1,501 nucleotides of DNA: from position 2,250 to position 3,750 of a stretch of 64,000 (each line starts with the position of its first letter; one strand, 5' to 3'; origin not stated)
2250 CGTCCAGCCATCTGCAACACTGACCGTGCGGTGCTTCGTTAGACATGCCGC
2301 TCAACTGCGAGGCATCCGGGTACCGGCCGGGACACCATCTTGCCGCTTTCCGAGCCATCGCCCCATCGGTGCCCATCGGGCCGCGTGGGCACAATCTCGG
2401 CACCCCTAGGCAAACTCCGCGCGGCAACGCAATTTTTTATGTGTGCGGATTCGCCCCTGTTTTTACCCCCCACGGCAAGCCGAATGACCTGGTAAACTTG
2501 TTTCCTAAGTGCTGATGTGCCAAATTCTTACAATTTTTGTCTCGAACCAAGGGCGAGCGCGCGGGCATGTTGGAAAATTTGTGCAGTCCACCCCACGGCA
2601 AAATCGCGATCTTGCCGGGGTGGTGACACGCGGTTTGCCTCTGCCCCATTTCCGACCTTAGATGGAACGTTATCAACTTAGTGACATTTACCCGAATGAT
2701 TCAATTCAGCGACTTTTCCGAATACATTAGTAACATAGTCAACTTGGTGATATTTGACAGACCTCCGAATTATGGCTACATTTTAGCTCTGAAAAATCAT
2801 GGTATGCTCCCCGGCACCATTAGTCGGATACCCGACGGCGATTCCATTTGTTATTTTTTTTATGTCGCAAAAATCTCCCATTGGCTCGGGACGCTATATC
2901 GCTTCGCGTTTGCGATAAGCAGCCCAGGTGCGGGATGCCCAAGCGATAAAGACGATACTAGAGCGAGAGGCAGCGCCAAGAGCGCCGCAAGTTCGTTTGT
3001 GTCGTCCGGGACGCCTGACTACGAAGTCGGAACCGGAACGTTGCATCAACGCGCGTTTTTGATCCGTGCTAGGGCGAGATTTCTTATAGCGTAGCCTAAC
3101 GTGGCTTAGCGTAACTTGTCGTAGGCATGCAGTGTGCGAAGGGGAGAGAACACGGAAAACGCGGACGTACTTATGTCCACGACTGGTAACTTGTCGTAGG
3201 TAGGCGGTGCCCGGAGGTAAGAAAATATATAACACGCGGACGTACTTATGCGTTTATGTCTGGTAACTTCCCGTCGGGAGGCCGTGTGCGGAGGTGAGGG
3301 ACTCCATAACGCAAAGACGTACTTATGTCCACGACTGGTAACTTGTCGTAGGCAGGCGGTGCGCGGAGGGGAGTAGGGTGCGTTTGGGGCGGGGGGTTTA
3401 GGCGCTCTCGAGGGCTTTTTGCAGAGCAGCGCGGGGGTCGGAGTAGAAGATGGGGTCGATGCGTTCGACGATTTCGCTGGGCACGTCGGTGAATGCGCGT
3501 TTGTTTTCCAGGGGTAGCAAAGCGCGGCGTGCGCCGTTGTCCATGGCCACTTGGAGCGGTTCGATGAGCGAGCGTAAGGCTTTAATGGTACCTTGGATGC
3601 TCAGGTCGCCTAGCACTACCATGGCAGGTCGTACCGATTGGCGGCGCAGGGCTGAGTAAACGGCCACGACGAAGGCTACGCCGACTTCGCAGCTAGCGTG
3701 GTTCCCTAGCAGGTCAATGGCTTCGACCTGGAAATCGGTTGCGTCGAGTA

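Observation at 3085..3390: Four-unit tandem repeat of about 76 bp abutting the brxL stop codon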

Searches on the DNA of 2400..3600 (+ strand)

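Call 6: search_rna_families(source=window, start=2400, end=3600, threshold=evalue, max_evalue=10)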
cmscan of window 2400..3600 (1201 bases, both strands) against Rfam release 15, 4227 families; matches with E-value up to 10: 1.
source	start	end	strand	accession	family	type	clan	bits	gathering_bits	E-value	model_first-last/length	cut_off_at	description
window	3364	3391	+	RF02040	HOTTIP_1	Gene; lncRNA;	-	13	50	6.9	1-57/57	no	HOXA transcript at the distal tip, conserved region 1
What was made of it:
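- On Any Rfam RNA family / tRNA: Only a chance-level hit to a human lncRNA model appears at E = 6.9 (call 6).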

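Call 41: search_dna_similar(query=window:2640-3400:+, collection=plasmids, mode=distant, max_evalue=0.01, max_rows=10)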
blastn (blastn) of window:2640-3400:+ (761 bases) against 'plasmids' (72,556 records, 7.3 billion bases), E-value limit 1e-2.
No match.

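Call 42: search_dna_similar(query=window:2640-3400:+, collection=phages, mode=distant, max_evalue=0.01, max_rows=10)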
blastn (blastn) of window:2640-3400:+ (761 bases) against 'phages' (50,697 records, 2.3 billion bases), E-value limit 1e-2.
No match.

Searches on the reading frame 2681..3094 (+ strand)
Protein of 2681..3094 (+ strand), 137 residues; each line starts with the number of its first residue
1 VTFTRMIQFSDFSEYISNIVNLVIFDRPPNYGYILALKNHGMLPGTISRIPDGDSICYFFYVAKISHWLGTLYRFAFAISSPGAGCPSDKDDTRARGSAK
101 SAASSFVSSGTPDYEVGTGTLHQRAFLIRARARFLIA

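Call 12: search_protein_families(library=pfam, proteins=[window:2681-3094:+], max_evalue=0.01)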
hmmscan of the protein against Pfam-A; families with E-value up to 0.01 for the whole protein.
window:2681-3094:+ (137 aa): 0 families

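Call 45: search_protein_families(library=padloc, proteins=[window:2681-3094:+], max_evalue=0.01)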
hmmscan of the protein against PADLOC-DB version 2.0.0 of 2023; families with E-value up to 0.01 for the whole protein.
window:2681-3094:+ (137 aa): 0 families

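Call 63: search_protein_representatives(protein=window:2681-3094:+)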
Query: 137 residues. Proteins with E-value up to 0.001 (for the whole library): 2; up to 1e-10: 1; up to 1e-30: 1. The best 2 are listed.
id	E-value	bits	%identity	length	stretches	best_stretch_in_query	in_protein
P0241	8.4e-84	294.3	100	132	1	6-137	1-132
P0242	1.3e-05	41.2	40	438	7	86-118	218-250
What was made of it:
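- On Intergenic minisatellite (VNTR): Overlapping ORFs have no homologues (calls 12, 45, 63).
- On Iteron or centromere array (rep iterons, sopC / parS-type): There is nothing in 1607-3397 (calls 45, 63).
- The 137-aa ORF matches only itself among 1.84 billion representatives (call 63).
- Tried and rejected: Hidden gene in the AT-rich spacer: the 137-aa ORF 2681-3094 matches only itself among 1.84 billion representatives, plus one low-complexity hit (call 63).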
